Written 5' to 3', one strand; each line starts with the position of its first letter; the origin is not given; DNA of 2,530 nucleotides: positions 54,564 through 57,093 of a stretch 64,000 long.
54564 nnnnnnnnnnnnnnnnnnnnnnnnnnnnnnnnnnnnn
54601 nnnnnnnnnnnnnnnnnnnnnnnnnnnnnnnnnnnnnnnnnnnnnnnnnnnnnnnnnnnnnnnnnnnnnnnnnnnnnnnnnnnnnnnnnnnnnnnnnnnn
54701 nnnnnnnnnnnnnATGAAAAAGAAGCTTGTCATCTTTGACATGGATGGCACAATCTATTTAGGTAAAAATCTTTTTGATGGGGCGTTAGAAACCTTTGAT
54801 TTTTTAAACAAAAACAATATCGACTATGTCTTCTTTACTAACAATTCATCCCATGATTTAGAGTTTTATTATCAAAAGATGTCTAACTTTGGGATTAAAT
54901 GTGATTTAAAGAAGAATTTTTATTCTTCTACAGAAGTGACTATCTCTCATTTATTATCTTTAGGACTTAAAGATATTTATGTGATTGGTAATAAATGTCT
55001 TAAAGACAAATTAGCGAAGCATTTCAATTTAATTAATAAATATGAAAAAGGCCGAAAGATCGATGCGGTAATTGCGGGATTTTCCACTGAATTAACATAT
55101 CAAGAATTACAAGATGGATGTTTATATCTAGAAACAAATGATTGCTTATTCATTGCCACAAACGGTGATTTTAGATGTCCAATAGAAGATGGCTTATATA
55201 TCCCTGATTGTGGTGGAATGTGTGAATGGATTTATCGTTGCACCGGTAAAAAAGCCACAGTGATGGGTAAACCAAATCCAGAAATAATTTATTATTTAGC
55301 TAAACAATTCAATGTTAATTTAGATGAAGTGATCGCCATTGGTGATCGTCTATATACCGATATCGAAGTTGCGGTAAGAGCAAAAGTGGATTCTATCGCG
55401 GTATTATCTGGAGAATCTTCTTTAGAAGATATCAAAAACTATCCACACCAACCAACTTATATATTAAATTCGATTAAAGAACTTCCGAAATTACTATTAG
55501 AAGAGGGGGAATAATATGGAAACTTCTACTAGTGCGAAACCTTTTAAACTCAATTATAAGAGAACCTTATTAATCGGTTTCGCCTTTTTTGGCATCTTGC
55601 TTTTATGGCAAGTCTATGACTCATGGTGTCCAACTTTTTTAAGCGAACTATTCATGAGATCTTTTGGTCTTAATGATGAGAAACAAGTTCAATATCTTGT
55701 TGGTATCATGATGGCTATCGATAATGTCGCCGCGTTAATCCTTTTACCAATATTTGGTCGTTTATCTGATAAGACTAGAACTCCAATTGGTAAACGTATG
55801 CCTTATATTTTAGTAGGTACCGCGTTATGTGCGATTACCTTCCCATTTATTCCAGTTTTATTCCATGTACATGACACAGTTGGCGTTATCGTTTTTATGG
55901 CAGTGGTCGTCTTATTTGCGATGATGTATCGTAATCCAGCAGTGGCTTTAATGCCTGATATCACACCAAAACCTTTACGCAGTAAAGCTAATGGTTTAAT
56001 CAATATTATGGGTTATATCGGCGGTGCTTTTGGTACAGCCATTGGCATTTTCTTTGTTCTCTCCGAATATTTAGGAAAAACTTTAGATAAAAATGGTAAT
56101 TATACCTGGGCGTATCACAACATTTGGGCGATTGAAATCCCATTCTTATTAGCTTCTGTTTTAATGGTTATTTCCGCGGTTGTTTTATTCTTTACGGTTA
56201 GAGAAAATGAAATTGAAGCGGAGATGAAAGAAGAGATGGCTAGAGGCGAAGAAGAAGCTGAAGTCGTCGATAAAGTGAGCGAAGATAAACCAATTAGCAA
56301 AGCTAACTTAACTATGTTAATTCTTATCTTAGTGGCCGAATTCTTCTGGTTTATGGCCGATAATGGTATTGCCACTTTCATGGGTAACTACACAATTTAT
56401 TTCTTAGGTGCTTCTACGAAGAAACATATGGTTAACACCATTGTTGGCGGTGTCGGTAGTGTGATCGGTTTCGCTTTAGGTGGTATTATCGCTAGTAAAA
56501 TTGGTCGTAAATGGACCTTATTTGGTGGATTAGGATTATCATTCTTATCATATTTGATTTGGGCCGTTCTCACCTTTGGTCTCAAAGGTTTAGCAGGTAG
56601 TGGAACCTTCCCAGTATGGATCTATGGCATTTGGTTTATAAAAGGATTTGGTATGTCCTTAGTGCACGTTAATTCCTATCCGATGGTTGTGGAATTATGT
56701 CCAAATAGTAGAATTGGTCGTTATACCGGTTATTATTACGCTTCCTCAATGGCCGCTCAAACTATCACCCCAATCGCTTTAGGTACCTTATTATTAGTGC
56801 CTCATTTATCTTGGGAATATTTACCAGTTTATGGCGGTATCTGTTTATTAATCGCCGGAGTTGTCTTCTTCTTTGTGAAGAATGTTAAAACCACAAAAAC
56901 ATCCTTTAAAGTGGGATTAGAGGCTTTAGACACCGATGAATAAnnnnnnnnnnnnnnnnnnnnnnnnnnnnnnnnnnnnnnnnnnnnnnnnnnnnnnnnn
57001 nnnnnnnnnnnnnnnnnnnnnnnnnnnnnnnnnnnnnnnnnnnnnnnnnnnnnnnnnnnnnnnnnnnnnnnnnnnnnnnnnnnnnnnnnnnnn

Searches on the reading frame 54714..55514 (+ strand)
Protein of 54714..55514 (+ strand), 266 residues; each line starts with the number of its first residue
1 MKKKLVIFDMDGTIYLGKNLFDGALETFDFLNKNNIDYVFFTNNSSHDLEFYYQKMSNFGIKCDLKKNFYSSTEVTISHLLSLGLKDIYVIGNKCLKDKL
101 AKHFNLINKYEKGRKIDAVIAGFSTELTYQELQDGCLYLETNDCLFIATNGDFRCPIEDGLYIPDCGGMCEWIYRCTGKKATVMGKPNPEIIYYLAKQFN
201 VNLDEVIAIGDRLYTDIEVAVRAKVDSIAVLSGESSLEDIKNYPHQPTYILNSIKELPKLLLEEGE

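Call 7: search_protein_families(library=pfam, proteins=[window:54714-55514:+])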
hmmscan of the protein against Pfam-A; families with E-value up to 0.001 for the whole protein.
window:54714-55514:+ (266 aa): 5 families
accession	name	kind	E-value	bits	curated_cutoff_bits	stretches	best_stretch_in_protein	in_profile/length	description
PF13242.12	Hydrolase_like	-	4.4e-19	68.6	22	1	183-257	1-75/75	HAD-hyrolase-like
PF13344.12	Hydrolase_6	-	4.6e-18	65.5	27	1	6-102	1-97/101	Haloacid dehalogenase-like hydrolase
PF00702.32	Hydrolase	-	2.2e-16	61.3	26.4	1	4-223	2-190/191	haloacid dehalogenase-like hydrolase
PF13419.12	HAD_2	-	4.6e-11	43.6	23.8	1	178-230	127-178/178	Haloacid dehalogenase-like hydrolase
PF08282.18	Hydrolase_3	-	0.00038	20.7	20.9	0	192-213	192-213/255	haloacid dehalogenase-like hydrolase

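Call 24: find_homologous_proteins(query=window:54714-55514:+, max_evalue=1e-60)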
Query window:54714-55514:+ (266 aa): 387 proteins with E <= 1e-60 among 4453 candidates; the best 120 are listed.
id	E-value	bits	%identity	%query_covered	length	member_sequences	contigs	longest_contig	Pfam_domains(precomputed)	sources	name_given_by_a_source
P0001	3.7e-174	595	98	100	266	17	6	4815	PF13419.13,PF13344.13,PF00702.33,PF13242.13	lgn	-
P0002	2.2e-153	527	86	98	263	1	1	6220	PF13419.13,PF13344.13,PF00702.33,PF13242.13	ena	-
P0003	2.2e-153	527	87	98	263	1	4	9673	PF13419.13,PF13344.13,PF00702.33,PF13242.13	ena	-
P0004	1.3e-151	522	83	99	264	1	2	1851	PF13419.13,PF13344.13,PF00702.33,PF13242.13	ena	-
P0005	3.4e-151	520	85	98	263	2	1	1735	PF13419.13,PF13344.13,PF00702.33,PF13242.13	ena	-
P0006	1.0e-150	519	86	98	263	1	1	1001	PF13419.13,PF13344.13,PF00702.33,PF13242.13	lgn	-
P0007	4.6e-150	516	85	98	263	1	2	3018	PF13419.13,PF13344.13,PF00702.33,PF13242.13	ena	-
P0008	1.2e-149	515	85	98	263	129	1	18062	PF13419.13,PF13344.13,PF00702.33,PF13242.13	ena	-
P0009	1.4e-149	515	83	99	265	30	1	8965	PF13419.13,PF13344.13,PF00702.33,PF13242.13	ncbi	-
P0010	2.1e-149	514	84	98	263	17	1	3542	PF13419.13,PF13344.13,PF00702.33,PF13242.13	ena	-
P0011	9.2e-149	512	84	98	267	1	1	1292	PF13419.13,PF13344.13,PF00702.33,PF13242.13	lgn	-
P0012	1.1e-148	512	84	98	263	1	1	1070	PF13419.13,PF13344.13,PF00702.33,PF13242.13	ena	-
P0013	1.3e-148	512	84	98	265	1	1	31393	PF13419.13,PF13344.13,PF00702.33,PF13242.13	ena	-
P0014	2.3e-148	511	84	98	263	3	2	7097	PF13419.13,PF13344.13,PF00702.33,PF13242.13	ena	-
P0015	9.2e-148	509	83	100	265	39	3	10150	PF13419.13,PF13344.13,PF00702.33,PF13242.13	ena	-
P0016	4.7e-147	507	82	100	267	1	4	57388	PF13419.13,PF13344.13,PF00702.33,PF13242.13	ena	-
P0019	6.1e-146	503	83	98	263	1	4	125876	PF13419.13,PF13344.13,PF00702.33,PF13242.13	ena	-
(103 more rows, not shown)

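Call 25: find_encoding_contigs(protein=P0001, flank=2000, max_places=10)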
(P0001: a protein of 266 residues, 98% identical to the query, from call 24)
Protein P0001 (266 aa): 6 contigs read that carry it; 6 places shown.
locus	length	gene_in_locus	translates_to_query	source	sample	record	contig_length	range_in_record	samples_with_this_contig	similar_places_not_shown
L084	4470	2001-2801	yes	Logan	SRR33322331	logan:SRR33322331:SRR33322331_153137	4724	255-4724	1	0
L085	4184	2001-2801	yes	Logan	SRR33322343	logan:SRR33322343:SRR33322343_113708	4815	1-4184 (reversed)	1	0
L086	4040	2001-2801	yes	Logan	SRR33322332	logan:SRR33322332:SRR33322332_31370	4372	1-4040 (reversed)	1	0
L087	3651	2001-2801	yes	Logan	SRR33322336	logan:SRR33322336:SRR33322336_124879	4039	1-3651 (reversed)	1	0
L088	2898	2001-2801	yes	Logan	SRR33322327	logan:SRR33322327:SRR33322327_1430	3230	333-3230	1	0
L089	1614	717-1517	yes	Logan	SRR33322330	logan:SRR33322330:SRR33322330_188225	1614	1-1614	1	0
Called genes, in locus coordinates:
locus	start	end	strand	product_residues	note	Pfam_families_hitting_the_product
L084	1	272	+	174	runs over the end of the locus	?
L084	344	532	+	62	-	-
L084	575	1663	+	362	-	PF13303:PTS_EIIC_2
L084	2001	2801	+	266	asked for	PF00702:Hydrolase, PF13344:Hydrolase_6, PF13419:HAD_2 (weak), PF13242:Hydrolase_like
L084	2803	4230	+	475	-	PF07690:MFS_1, PF13347:MFS_2, PF07690:MFS_1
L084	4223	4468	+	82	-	?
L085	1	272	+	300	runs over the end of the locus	?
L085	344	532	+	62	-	-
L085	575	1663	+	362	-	PF13303:PTS_EIIC_2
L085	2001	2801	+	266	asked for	PF00702:Hydrolase, PF13344:Hydrolase_6, PF13419:HAD_2 (weak), PF13242:Hydrolase_like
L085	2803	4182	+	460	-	?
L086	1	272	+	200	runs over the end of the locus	?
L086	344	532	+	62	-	-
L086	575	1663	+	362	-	PF13303:PTS_EIIC_2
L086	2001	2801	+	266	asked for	PF00702:Hydrolase, PF13344:Hydrolase_6, PF13419:HAD_2 (weak), PF13242:Hydrolase_like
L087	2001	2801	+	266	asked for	PF00702:Hydrolase, PF13344:Hydrolase_6, PF13419:HAD_2 (weak), PF13242:Hydrolase_like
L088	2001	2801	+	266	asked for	PF00702:Hydrolase, PF13344:Hydrolase_6, PF13419:HAD_2 (weak), PF13242:Hydrolase_like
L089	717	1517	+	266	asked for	PF00702:Hydrolase, PF13344:Hydrolase_6, PF13419:HAD_2 (weak), PF13242:Hydrolase_like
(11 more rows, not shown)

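Call 26: find_encoding_contigs(protein=P0003, flank=2000, max_places=10)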
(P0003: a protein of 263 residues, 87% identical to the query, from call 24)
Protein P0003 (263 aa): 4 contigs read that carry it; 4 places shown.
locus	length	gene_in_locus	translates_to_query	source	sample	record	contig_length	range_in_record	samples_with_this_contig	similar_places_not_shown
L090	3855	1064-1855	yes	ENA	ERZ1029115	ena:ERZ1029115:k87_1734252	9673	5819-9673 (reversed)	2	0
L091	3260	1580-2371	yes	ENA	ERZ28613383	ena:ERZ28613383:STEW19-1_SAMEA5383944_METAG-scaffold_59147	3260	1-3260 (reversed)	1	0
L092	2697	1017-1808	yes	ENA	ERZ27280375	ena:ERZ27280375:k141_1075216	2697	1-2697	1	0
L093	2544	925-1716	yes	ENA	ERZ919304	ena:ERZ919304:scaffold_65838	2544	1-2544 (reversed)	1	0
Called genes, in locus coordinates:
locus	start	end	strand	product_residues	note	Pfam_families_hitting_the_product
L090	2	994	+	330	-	?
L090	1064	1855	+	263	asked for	PF00702:Hydrolase, PF13344:Hydrolase_6, PF13419:HAD_2 (weak), PF13242:Hydrolase_like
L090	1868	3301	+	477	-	PF07690:MFS_1, PF13347:MFS_2, PF07690:MFS_1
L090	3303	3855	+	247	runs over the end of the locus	PF03009:GDPD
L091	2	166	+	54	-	?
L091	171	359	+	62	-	-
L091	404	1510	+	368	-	-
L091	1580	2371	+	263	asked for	PF00702:Hydrolase, PF13344:Hydrolase_6, PF13419:HAD_2 (weak), PF13242:Hydrolase_like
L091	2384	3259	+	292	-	?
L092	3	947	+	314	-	?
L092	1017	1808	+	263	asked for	PF00702:Hydrolase, PF13344:Hydrolase_6, PF13419:HAD_2 (weak), PF13242:Hydrolase_like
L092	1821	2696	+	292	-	?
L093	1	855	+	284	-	?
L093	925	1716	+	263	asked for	PF00702:Hydrolase, PF13344:Hydrolase_6, PF13419:HAD_2 (weak), PF13242:Hydrolase_like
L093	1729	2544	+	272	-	?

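Call 27: find_encoding_contigs(protein=P0008, flank=2000, max_places=10)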
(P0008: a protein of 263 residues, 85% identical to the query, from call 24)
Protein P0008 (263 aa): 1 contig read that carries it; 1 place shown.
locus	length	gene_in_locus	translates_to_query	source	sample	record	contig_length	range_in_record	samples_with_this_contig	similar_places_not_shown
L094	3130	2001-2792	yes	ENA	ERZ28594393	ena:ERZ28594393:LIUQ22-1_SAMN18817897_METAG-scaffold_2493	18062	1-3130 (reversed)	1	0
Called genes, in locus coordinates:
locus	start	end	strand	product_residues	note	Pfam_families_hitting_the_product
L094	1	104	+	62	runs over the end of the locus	-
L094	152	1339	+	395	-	PF13303:PTS_EIIC_2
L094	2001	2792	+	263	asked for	PF00702:Hydrolase, PF13344:Hydrolase_6, PF13419:HAD_2 (weak), PF13242:Hydrolase_like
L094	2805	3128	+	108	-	?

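Call 28: find_encoding_contigs(protein=P0016, flank=2000, max_places=10)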
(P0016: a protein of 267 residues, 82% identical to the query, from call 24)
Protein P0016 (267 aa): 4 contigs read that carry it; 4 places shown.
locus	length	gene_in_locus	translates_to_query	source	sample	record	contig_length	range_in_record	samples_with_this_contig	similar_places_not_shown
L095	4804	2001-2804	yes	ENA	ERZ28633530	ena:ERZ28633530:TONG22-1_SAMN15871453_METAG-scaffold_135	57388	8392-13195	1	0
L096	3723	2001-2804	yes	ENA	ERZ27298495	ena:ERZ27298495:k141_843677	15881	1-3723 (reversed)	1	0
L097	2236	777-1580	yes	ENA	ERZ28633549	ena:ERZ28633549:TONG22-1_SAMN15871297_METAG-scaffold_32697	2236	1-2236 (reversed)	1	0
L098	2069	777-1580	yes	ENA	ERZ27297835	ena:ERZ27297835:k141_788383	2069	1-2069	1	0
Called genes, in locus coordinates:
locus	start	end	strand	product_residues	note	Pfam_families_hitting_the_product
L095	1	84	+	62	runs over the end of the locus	-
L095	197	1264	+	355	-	PF13303:PTS_EIIC_2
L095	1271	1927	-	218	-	PF01522:Polysacc_deac_1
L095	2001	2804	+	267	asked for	PF00702:Hydrolase, PF13344:Hydrolase_6, PF13419:HAD_2 (weak), PF13242:Hydrolase_like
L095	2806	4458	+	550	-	PF07690:MFS_1, PF13347:MFS_2, PF07690:MFS_1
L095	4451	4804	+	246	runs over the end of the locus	PF03009:GDPD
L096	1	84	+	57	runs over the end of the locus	-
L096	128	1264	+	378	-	PF13303:PTS_EIIC_2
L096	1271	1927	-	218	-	PF01522:Polysacc_deac_1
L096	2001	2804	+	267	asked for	PF00702:Hydrolase, PF13344:Hydrolase_6, PF13419:HAD_2 (weak), PF13242:Hydrolase_like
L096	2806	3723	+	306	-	?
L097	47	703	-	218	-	PF01522:Polysacc_deac_1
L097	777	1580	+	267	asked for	PF00702:Hydrolase, PF13344:Hydrolase_6, PF13419:HAD_2 (weak), PF13242:Hydrolase_like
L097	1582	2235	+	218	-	?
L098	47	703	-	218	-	PF01522:Polysacc_deac_1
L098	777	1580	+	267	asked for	PF00702:Hydrolase, PF13344:Hydrolase_6, PF13419:HAD_2 (weak), PF13242:Hydrolase_like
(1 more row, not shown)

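Call 57: find_encoding_contigs(protein=P0002, flank=1500, max_places=5)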
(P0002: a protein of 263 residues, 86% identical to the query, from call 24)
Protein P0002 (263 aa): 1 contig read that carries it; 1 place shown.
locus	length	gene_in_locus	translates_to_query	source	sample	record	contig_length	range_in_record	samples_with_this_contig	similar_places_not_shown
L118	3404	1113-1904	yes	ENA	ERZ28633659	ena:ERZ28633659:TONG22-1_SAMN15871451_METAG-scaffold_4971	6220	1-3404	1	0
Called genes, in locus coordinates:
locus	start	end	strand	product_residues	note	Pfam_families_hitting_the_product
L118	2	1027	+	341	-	?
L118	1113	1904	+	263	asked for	PF00702:Hydrolase, PF13344:Hydrolase_6, PF13419:HAD_2 (weak), PF13242:Hydrolase_like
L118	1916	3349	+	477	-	PF07690:MFS_1, PF13347:MFS_2, PF07690:MFS_1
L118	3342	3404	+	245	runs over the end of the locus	PF03009:GDPD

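Call 58: find_encoding_contigs(protein=P0013, flank=1500, max_places=5)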
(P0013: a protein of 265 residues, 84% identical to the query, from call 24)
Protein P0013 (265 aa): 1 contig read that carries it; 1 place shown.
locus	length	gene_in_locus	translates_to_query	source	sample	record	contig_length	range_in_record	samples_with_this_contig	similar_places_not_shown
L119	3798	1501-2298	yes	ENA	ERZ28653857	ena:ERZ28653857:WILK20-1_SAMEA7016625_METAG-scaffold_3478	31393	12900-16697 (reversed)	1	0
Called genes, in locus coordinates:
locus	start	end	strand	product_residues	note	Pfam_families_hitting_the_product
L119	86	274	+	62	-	-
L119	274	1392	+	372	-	PF13303:PTS_EIIC_2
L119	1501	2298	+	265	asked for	PF00702:Hydrolase, PF13344:Hydrolase_6, PF13419:HAD_2 (weak), PF13242:Hydrolase_like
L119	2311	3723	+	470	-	PF07690:MFS_1, PF13347:MFS_2, PF07690:MFS_1, PF03137:OATP, PF07690:MFS_1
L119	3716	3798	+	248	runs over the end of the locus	PF03009:GDPD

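Call 59: find_encoding_contigs(protein=P0015, flank=1500, max_places=5)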
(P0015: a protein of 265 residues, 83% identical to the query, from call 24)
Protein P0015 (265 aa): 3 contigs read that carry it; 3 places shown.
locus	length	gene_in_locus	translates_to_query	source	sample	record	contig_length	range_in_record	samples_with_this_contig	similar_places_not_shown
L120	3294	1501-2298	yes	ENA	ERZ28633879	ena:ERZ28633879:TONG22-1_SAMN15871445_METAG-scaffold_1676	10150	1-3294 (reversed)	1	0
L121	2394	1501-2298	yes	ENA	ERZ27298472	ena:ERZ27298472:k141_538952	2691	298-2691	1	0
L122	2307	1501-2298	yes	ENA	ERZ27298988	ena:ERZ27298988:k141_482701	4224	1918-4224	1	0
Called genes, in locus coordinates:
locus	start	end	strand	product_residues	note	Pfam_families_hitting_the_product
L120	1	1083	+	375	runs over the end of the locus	PF13303:PTS_EIIC_2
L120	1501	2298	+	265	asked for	PF00702:Hydrolase, PF13344:Hydrolase_6, PF13419:HAD_2 (weak), PF13242:Hydrolase_like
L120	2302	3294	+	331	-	?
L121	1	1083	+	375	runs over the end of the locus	PF13303:PTS_EIIC_2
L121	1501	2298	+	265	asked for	PF00702:Hydrolase, PF13344:Hydrolase_6, PF13419:HAD_2 (weak), PF13242:Hydrolase_like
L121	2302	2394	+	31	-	?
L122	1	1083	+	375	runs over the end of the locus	PF13303:PTS_EIIC_2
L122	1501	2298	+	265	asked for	PF00702:Hydrolase, PF13344:Hydrolase_6, PF13419:HAD_2 (weak), PF13242:Hydrolase_like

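Call 60: find_encoding_contigs(protein=P0019, flank=1500, max_places=5)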
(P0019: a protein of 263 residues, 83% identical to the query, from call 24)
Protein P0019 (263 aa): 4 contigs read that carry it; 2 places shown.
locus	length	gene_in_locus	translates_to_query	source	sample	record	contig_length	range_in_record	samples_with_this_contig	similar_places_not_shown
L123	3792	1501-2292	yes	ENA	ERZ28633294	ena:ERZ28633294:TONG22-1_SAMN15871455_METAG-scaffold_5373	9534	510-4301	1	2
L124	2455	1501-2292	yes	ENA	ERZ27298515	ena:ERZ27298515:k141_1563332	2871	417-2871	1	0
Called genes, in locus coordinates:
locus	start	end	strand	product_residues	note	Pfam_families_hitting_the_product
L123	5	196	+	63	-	-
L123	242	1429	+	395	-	PF13303:PTS_EIIC_2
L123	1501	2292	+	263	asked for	PF00702:Hydrolase, PF13344:Hydrolase_6, PF13419:HAD_2, PF13242:Hydrolase_like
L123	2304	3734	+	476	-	PF07690:MFS_1, PF13347:MFS_2, PF07690:MFS_1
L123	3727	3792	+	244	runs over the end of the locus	PF03009:GDPD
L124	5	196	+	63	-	-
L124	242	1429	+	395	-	PF13303:PTS_EIIC_2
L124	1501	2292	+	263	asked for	PF00702:Hydrolase, PF13344:Hydrolase_6, PF13419:HAD_2, PF13242:Hydrolase_like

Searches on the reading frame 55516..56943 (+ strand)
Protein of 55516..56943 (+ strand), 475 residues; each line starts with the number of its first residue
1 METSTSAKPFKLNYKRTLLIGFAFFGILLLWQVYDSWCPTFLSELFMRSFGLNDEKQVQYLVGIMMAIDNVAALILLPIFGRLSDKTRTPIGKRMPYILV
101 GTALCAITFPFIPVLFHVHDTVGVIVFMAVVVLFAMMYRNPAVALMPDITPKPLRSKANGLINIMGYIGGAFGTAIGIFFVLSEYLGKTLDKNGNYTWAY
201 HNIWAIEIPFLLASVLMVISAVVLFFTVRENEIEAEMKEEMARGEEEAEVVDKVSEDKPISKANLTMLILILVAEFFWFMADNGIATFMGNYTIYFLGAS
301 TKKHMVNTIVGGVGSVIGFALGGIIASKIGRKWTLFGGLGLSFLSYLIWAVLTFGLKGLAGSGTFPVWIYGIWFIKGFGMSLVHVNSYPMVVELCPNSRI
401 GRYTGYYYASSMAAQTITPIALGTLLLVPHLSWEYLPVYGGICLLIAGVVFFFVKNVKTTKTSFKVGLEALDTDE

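Call 7: search_protein_families(library=pfam, proteins=[window:55516-56943:+])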
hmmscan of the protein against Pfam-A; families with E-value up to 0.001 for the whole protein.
window:55516-56943:+ (475 aa): 2 families
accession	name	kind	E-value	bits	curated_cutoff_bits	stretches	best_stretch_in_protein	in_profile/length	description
PF07690.21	MFS_1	-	1.1e-47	163.2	33.4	3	62-355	34-291/347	Major Facilitator Superfamily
PF13347.12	MFS_2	-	2.4e-15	56.4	27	1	61-417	34-368/427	MFS/sugar transport protein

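Call 9: find_related_loci(query=window:55516-56943:+, collection=genome_contigs, flank=4000)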
Query window:55516-56943:+ (475 aa) in genome_contigs; peptide patterns used: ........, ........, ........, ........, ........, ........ (x = any residue, [..] = any of these).
599 stretches matched a pattern (row limit reached: there are more); 543 encode a relative of the query (tblastn E <= 1e-3); the best 80 are kept; 80 distinct loci.
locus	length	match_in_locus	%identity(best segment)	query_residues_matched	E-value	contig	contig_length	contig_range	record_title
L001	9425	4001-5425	97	1-475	0e+0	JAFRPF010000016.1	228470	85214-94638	MAG: Bacilli bacterium isolate RGIG2675 Goat_Omasum-3__c7676, whole genome shotgun sequence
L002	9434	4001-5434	83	1-475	0e+0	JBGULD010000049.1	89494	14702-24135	MAG: Bacilli bacterium isolate ruminal_MAG_265 ruminal_MAG_265_contig_0050, whole genome shotgun sequence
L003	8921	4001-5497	74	1-475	0e+0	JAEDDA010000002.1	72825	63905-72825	MAG: Bacilli bacterium isolate MAG020 NODE_123_length_72825_cov_13.547657, whole genome shotgun sequence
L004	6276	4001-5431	77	1-475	0e+0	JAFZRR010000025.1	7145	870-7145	MAG: Bacilli bacterium isolate RGIG8036 Water_buffalos_Rumen-1__c294429, whole genome shotgun sequence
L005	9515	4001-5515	70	1-475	0e+0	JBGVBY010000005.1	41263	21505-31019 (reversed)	MAG: Bacilli bacterium isolate ruminal_MAG_397 ruminal_MAG_397_contig_0005, whole genome shotgun sequence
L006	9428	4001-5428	77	1-475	0e+0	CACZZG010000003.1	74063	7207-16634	MAG: uncultured Erysipelotrichaceae bacterium isolate RUG13091 genome assembly, contig: RUG13091_asm_3, whole genome sho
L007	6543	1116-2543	79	1-475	0e+0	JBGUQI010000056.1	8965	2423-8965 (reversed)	MAG: Bacilli bacterium isolate ruminal_MAG_143 ruminal_MAG_143_contig_0056, whole genome shotgun sequence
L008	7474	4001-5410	75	9-475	0e+0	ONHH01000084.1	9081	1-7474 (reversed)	uncultured Firmicutes bacterium isolate RUG293 genome assembly, contig: k87_25415331, whole genome shotgun sequence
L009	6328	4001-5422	74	4-475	0e+0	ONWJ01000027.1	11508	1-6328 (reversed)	uncultured Erysipelotrichaceae bacterium isolate RUG696 genome assembly, contig: k87_2575688, whole genome shotgun seque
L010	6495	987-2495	70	2-471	0e+0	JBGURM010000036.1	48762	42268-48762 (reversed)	MAG: Bacilli bacterium isolate ruminal_MAG_116 ruminal_MAG_116_contig_0037, whole genome shotgun sequence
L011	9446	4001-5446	69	2-475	0e+0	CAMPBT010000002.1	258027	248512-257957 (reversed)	MAG: uncultured Bacillales bacterium isolate SRR873610_bin.55_metaWRAP_v1.3_MAG genome assembly, contig: NODE_23_length_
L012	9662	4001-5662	64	1-475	0e+0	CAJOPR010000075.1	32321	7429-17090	uncultured Bacilli bacterium isolate Rumen_Coassembly_mag_592 genome assembly, contig: k87_21017618, whole genome shotgu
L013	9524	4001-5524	70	2-475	0e+0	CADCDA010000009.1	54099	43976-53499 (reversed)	MAG: uncultured Erysipelotrichaceae bacterium isolate RUG14536 genome assembly, contig: RUG14536_asm_9, whole genome sho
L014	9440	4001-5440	69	3-475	0e+0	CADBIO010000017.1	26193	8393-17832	MAG: uncultured Erysipelotrichaceae bacterium isolate RUG14006 genome assembly, contig: RUG14006_asm_17, whole genome sh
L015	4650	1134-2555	70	1-475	0e+0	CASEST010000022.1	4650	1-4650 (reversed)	uncultured bacterium isolate Batch4_idba_bin.1741 genome assembly, contig: Batch4_idba_bin.1741.fa_k87_9433898, whole ge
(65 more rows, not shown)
